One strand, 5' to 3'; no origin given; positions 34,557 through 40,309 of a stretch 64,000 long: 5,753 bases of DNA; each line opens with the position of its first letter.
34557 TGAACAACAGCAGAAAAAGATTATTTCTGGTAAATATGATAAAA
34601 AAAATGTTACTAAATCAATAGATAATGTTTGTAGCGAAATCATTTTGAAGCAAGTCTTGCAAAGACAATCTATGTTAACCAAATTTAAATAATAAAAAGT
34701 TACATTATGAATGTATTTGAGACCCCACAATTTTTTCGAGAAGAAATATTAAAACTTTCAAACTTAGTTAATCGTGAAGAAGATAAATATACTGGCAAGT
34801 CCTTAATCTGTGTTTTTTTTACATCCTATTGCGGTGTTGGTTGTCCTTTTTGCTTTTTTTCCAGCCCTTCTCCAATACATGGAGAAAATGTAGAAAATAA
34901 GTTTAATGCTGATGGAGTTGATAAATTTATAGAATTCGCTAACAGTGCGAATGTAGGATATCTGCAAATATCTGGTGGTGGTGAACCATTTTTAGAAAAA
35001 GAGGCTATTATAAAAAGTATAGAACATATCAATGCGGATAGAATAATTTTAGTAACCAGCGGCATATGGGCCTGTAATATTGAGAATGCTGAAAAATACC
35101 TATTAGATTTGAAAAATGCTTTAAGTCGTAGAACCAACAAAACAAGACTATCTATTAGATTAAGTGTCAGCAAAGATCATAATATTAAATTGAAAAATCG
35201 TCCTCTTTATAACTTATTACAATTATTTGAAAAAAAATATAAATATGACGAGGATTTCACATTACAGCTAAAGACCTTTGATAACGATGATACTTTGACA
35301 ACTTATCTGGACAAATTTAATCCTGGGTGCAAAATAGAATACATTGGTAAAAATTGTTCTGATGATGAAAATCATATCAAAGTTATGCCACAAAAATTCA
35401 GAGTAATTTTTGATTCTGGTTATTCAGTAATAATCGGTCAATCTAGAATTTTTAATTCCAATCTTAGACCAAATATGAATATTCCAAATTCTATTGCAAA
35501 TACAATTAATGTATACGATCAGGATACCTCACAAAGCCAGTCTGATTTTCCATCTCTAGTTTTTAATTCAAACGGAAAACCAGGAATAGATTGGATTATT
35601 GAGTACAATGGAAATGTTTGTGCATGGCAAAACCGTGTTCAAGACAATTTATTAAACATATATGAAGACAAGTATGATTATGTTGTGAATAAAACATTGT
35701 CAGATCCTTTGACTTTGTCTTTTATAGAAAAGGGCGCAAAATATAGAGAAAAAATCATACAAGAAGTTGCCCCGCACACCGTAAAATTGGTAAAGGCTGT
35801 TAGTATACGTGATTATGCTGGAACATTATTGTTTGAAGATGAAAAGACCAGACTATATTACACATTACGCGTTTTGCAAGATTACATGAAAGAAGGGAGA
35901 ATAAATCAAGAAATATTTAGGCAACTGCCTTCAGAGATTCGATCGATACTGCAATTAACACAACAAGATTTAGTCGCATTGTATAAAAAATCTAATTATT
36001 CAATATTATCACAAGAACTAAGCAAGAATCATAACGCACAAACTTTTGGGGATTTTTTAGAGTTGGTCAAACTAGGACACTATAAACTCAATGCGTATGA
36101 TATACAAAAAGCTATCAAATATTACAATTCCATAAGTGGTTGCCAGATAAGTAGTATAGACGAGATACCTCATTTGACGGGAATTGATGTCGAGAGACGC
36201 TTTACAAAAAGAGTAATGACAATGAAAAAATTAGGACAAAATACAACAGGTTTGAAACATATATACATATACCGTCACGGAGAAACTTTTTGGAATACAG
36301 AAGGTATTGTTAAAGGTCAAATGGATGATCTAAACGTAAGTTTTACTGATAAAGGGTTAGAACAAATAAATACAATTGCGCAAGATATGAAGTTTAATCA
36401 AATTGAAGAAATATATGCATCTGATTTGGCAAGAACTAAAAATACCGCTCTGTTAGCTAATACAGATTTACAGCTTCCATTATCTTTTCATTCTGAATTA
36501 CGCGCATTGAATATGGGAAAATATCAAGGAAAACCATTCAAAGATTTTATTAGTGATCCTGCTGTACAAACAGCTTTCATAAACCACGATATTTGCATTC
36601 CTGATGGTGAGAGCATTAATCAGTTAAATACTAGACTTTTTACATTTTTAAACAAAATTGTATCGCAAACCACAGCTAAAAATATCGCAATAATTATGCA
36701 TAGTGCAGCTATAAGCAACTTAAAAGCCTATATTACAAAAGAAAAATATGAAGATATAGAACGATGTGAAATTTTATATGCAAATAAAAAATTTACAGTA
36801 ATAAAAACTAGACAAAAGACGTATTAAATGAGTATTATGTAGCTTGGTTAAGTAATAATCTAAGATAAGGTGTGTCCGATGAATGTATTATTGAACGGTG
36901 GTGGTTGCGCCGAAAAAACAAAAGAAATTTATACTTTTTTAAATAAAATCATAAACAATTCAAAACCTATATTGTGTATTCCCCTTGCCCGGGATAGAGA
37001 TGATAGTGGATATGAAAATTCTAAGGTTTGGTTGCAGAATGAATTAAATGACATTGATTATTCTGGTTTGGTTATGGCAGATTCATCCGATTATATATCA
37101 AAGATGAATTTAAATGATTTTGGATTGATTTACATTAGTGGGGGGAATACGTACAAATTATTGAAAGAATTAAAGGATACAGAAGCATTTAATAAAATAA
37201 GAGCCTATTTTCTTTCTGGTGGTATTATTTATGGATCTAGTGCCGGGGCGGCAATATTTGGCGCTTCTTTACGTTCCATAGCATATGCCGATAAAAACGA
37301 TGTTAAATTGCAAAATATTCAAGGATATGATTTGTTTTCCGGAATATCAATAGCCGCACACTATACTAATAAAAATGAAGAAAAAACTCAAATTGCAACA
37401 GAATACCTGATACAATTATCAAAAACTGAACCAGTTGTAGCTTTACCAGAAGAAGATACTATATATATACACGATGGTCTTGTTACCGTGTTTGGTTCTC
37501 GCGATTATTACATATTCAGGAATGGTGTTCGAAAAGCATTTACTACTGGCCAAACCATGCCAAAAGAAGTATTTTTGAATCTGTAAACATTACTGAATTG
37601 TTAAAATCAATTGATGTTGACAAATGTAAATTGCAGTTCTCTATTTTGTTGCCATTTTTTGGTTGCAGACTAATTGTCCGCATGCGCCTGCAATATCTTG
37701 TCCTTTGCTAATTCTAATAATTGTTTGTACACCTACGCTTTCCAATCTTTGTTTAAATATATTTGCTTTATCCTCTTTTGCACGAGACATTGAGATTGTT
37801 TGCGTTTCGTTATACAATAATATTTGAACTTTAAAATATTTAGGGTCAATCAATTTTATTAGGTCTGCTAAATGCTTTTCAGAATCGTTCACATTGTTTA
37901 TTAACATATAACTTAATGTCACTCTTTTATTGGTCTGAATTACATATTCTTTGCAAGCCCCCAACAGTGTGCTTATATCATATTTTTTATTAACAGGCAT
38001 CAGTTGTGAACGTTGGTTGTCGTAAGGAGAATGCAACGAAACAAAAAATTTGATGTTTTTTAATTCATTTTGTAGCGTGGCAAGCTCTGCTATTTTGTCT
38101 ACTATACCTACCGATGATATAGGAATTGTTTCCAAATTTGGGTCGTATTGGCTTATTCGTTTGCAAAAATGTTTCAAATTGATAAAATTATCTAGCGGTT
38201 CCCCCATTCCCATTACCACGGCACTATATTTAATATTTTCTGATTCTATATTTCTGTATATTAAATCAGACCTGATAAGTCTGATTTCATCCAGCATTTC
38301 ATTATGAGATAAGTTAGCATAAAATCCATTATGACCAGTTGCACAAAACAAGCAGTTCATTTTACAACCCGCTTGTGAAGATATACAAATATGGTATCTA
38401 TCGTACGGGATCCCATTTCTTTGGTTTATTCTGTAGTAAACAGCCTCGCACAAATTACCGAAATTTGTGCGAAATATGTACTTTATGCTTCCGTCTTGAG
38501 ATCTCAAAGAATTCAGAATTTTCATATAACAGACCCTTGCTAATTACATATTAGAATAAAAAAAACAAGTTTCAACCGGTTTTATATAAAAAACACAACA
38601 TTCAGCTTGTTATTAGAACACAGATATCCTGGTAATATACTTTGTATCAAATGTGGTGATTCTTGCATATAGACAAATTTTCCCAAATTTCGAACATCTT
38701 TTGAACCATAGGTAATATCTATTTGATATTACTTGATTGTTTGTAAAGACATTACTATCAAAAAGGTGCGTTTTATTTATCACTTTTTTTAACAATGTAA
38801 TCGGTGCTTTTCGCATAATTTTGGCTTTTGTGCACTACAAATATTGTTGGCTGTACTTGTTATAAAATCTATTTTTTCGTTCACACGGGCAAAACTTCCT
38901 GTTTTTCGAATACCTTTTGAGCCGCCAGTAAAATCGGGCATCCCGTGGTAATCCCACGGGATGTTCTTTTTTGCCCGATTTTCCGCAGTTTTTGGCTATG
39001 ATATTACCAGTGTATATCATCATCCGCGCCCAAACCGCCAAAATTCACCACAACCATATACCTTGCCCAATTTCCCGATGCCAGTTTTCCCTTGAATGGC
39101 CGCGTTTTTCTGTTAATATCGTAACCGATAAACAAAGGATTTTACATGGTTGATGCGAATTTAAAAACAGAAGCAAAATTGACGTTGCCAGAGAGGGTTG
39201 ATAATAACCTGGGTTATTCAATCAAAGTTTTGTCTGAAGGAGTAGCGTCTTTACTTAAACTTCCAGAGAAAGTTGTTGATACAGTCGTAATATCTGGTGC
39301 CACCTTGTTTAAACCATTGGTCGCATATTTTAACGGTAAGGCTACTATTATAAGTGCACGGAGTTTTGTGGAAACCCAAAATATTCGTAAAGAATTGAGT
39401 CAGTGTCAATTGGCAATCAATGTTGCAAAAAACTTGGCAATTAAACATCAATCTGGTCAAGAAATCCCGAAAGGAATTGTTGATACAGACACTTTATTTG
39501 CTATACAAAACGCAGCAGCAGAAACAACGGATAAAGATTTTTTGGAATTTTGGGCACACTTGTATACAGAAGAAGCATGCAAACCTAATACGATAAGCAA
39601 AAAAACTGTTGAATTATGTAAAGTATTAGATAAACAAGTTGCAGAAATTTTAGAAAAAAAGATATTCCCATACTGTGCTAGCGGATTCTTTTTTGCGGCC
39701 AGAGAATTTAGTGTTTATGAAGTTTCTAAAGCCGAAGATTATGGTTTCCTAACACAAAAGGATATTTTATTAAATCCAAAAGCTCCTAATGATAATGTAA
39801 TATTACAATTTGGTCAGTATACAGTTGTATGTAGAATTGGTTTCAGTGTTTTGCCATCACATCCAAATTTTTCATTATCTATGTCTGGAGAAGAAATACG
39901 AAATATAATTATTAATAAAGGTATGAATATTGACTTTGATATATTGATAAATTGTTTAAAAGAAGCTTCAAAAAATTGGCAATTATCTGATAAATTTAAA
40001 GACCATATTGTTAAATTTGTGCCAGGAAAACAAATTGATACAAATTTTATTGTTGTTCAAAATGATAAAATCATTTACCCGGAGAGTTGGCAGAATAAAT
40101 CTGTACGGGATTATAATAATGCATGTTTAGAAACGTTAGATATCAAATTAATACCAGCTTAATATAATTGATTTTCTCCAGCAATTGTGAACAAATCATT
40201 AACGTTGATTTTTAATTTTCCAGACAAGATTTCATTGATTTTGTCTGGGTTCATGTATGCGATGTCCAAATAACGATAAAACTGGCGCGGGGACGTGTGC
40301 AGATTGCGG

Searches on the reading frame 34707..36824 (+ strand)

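Call 87: search_protein_families(library=pfam, proteins=[window:34707-36824:+], max_evalue=0.001)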
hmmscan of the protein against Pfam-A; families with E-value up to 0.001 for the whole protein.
window:34707-36824:+ (706 aa): 2 families
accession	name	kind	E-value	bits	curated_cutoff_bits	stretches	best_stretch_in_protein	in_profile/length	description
PF00300.27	His_Phos_1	-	1.2e-32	113.7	21.7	1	519-703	1-183/194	Histidine phosphatase superfamily (branch 1)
PF13353.11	Fer4_12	-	2.3e-06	28.4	22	1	30-133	3-106/137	4Fe-4S single cluster domain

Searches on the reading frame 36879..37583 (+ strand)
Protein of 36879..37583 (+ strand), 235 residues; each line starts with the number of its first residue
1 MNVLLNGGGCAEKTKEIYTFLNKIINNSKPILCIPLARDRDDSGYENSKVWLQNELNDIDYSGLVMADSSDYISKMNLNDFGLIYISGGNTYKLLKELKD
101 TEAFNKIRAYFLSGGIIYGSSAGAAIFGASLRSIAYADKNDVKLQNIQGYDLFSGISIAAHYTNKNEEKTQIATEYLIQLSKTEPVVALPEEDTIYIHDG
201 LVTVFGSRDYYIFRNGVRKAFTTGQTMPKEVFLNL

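Call 87: search_protein_families(library=pfam, proteins=[window:36879-37583:+], max_evalue=0.001)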
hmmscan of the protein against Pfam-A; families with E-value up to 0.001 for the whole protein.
window:36879-37583:+ (235 aa): 1 family
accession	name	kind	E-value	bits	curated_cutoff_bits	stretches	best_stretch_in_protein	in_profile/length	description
PF03575.23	Peptidase_S51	-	3.9e-27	95.7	23.9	1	6-203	4-204/206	Peptidase family S51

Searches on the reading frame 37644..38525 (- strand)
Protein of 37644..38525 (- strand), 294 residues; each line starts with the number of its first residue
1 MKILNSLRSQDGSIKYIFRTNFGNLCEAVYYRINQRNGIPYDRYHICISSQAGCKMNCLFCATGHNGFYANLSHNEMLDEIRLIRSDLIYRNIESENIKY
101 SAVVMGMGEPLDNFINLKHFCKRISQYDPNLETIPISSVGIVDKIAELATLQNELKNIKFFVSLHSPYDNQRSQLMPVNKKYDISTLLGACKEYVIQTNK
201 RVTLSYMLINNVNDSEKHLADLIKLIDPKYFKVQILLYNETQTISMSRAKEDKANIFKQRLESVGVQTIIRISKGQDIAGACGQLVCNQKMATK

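Call 87: search_protein_families(library=pfam, proteins=[window:37644-38525:-], max_evalue=0.001)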
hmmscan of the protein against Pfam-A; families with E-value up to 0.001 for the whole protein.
window:37644-38525:- (294 aa): 1 family
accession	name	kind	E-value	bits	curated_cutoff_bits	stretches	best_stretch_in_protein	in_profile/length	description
PF04055.27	Radical_SAM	-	2e-10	41.5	29.5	1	49-223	2-166/166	Radical SAM superfamily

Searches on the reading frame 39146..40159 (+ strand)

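Call 87: search_protein_families(library=pfam, proteins=[window:39146-40159:+], max_evalue=0.001)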
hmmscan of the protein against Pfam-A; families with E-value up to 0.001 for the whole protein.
window:39146-40159:+ (338 aa): 1 family
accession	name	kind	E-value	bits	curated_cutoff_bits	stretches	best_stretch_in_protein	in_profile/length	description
PF10987.13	DUF2806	-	2.1e-08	34.7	24.5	1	79-172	6-98/221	Protein of unknown function (DUF2806)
